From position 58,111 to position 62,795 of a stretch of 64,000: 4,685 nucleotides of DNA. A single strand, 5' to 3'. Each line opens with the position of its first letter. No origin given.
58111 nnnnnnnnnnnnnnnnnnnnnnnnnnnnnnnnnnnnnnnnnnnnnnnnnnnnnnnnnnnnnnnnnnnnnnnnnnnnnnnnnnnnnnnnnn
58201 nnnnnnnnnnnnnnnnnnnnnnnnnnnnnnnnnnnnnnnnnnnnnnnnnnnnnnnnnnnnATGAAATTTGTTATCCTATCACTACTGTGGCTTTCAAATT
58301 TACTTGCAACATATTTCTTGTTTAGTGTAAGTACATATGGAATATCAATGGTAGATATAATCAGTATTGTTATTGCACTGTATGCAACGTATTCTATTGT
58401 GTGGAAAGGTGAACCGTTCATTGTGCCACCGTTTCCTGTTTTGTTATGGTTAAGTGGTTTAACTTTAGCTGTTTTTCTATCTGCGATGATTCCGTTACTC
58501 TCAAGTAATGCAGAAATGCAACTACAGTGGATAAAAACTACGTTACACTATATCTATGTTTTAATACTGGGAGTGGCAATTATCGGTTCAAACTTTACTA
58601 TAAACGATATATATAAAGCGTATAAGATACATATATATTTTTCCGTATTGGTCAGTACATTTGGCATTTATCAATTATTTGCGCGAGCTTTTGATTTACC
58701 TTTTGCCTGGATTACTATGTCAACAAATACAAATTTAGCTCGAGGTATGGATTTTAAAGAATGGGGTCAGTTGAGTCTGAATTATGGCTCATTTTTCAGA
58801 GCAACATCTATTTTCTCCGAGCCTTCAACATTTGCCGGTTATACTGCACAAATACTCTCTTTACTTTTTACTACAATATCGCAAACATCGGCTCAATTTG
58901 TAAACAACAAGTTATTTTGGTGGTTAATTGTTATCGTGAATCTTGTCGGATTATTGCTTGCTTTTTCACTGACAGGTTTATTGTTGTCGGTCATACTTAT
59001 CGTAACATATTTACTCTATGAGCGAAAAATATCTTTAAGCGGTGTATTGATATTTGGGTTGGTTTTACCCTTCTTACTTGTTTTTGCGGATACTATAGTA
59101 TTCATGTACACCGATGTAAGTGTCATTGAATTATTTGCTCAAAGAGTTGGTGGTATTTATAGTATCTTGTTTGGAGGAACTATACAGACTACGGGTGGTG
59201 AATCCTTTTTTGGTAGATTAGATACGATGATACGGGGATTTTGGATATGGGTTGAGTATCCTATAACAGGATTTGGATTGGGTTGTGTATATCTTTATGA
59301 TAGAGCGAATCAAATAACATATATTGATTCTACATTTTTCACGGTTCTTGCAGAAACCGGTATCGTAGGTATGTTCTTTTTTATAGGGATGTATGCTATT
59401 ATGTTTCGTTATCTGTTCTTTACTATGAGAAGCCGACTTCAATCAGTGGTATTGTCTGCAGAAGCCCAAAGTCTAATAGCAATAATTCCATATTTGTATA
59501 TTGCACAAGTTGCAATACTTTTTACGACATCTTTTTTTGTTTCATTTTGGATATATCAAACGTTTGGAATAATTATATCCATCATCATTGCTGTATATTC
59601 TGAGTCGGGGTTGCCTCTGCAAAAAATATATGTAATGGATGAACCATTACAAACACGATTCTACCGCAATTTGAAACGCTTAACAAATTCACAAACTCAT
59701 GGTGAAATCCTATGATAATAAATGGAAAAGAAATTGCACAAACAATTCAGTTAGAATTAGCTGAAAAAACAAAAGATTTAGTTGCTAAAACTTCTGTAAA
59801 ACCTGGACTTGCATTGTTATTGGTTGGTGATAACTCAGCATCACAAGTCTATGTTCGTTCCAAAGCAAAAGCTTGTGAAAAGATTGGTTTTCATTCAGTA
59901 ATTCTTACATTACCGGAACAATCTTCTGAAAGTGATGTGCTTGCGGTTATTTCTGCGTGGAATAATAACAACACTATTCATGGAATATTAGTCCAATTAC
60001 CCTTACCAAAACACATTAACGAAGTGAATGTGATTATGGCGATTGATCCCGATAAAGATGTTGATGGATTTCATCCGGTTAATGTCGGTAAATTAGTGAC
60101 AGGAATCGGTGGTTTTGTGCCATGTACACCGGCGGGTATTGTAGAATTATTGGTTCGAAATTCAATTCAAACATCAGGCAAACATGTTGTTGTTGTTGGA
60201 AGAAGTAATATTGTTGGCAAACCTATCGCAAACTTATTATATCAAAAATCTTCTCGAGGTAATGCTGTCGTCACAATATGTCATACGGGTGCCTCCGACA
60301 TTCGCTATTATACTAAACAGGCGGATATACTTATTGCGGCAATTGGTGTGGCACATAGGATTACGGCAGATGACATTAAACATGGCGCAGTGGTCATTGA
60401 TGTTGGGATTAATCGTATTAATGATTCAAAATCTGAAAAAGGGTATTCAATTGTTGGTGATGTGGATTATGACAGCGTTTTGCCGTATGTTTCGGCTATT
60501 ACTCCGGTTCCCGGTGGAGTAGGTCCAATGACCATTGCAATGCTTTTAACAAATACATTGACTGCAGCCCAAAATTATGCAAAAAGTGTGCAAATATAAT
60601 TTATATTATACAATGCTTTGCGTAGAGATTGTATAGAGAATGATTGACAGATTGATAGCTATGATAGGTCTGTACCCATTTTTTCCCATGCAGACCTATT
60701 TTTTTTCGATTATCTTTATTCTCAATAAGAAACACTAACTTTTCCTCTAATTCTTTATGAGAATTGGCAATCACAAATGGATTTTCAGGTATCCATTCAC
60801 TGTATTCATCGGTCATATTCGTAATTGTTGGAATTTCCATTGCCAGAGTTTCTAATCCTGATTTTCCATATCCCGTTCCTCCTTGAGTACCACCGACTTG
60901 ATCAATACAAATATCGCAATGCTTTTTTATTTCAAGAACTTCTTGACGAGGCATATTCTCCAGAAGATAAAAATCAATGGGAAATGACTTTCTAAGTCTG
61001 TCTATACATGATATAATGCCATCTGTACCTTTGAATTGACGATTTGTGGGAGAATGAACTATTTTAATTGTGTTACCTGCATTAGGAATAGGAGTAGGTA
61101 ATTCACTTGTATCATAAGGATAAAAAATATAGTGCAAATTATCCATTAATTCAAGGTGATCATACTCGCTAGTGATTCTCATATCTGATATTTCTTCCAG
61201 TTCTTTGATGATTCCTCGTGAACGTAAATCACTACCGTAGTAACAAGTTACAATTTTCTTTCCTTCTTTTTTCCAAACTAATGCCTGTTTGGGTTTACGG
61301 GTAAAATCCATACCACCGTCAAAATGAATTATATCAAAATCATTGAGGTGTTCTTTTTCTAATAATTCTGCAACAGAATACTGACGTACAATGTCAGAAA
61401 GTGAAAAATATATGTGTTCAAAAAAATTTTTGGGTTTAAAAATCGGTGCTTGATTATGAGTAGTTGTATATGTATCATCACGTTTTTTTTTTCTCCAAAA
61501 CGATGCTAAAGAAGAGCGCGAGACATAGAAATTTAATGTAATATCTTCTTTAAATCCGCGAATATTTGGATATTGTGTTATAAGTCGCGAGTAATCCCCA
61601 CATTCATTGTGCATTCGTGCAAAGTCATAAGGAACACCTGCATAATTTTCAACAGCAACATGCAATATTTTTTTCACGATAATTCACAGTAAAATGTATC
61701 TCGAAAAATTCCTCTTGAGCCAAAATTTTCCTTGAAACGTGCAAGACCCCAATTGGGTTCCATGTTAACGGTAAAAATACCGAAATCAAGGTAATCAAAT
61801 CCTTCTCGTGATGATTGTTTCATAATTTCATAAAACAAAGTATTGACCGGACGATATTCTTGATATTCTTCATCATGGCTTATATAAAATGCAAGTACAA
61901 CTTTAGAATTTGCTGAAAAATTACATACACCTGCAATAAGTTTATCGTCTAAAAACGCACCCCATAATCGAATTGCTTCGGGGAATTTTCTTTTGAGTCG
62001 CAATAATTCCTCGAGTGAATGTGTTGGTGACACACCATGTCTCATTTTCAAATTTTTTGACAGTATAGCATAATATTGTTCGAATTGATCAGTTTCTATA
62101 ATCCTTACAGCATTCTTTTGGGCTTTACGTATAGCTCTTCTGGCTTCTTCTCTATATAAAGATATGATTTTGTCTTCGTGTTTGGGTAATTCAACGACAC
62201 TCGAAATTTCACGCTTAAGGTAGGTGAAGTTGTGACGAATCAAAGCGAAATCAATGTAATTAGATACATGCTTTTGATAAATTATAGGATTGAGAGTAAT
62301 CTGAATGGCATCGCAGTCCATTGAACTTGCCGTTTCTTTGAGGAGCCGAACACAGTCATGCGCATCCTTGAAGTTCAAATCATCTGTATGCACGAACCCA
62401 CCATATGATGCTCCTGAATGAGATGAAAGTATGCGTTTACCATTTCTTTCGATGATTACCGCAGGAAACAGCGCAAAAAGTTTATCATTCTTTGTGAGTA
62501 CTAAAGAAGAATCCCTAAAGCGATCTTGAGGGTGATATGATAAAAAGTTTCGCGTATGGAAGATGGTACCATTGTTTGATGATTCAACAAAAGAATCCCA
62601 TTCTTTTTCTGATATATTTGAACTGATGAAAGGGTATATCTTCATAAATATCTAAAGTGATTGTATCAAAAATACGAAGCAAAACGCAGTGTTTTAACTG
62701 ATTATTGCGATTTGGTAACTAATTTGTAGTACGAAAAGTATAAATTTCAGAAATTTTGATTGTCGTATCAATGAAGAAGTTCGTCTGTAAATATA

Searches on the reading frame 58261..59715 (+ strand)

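Call 101: search_protein_families(library=pfam, proteins=[window:58261-59715:+], max_evalue=0.00001)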
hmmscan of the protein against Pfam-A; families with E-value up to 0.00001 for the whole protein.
window:58261-59715:+ (484 aa): 1 family
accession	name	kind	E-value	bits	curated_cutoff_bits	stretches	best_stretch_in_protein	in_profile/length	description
PF04932.20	Wzy_C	-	3.8e-08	33.7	31.7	1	223-375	2-149/149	O-Antigen ligase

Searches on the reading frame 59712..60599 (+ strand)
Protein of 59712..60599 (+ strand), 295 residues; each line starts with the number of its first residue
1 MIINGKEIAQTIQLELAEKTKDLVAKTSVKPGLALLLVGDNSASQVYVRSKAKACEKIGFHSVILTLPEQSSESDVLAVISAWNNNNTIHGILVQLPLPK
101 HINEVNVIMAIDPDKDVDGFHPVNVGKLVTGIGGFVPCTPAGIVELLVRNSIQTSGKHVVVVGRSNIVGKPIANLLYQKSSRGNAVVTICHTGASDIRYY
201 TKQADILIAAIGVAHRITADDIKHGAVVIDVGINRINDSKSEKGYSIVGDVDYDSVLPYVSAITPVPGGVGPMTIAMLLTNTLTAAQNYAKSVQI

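Call 101: search_protein_families(library=pfam, proteins=[window:59712-60599:+], max_evalue=0.00001)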
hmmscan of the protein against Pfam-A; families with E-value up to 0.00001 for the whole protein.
window:59712-60599:+ (295 aa): 2 families
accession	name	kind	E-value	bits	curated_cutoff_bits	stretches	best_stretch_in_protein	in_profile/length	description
PF02882.25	THF_DHG_CYH_C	-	1.5e-64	216.6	27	1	121-288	1-158/160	Tetrahydrofolate dehydrogenase/cyclohydrolase, NAD(P)-binding domain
PF00763.28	THF_DHG_CYH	-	1.4e-40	138.5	32.8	1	3-118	1-115/115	Tetrahydrofolate dehydrogenase/cyclohydrolase, catalytic domain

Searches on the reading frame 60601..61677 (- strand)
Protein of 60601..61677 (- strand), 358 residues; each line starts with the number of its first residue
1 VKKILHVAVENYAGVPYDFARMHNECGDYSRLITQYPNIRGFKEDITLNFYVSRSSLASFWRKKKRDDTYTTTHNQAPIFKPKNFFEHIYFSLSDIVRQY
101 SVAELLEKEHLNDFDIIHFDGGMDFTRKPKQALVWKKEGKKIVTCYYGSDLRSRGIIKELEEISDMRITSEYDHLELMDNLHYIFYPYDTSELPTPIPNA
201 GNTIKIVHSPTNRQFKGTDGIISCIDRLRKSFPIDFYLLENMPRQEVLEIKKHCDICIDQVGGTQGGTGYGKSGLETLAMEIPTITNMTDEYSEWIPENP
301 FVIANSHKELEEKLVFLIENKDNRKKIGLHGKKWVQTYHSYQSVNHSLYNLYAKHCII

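Call 101: search_protein_families(library=pfam, proteins=[window:60601-61677:-], max_evalue=0.00001)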
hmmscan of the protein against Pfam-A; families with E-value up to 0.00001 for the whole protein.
window:60601-61677:- (358 aa): 1 family
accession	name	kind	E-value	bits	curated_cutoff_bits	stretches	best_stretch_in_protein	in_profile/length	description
PF13524.12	Glyco_trans_1_2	-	9.9e-07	29.2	25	1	275-343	68-137/144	Glycosyl transferase-like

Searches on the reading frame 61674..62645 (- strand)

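Call 101: search_protein_families(library=pfam, proteins=[window:61674-62645:-], max_evalue=0.00001)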
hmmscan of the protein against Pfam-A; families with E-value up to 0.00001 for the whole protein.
window:61674-62645:- (323 aa): 2 families
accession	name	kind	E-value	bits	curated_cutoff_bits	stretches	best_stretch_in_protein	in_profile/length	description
PF13480.13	Acetyltransf_6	-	8.6e-15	55.6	22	1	164-290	3-136/143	Acetyltransferase (GNAT) domain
PF02388.22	FemAB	-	1.4e-07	31.1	24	0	237-310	308-380/406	FemAB family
